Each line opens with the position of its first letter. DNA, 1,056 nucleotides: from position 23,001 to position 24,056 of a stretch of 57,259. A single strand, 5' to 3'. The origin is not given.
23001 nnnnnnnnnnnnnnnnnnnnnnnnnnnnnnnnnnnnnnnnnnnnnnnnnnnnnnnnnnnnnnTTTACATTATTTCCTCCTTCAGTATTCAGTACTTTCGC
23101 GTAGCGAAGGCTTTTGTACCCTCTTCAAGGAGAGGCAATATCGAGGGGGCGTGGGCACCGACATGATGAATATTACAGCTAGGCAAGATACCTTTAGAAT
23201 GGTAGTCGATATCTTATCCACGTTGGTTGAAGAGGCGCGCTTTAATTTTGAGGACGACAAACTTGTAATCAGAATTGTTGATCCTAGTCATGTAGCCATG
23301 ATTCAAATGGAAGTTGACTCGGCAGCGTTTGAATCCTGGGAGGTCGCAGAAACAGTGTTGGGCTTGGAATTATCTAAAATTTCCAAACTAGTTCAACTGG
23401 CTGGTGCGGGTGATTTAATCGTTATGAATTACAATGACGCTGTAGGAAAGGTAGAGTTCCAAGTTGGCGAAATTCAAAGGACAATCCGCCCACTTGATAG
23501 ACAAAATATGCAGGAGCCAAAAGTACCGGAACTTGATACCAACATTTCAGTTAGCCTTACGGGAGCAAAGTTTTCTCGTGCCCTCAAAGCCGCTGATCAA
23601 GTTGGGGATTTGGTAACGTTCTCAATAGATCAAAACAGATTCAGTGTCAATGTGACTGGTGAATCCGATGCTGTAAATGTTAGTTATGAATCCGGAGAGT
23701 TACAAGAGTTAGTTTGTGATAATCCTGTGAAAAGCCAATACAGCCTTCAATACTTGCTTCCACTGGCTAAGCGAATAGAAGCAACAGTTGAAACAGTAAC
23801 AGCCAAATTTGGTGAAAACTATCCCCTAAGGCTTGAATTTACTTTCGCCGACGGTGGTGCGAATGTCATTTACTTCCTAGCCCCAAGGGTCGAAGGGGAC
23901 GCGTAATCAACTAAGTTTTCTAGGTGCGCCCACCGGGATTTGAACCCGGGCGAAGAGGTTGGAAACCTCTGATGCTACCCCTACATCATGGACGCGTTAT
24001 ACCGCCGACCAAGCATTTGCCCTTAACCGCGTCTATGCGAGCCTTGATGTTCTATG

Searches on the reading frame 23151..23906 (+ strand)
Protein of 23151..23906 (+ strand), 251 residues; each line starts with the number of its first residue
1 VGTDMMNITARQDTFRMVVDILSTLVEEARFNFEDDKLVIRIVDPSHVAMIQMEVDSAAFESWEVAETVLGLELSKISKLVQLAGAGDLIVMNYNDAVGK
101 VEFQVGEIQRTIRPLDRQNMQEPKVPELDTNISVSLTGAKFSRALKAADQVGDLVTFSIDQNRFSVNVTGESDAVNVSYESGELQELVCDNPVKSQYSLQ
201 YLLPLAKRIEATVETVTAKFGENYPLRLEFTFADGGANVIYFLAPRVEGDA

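Call 67: search_protein_families(library=pfam, proteins=[window:23151-23906:+], max_evalue=0.001)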
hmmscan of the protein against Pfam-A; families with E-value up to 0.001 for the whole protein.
window:23151-23906:+ (251 aa): 2 families
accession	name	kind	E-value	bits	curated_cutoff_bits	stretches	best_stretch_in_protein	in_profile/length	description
PF00705.23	PCNA_N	-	3.3e-14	53.1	20.3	1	15-104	12-102/127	Proliferating cell nuclear antigen, N-terminal domain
PF02747.20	PCNA_C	-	1.5e-07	32.1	23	1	124-245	1-127/128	Proliferating cell nuclear antigen, C-terminal domain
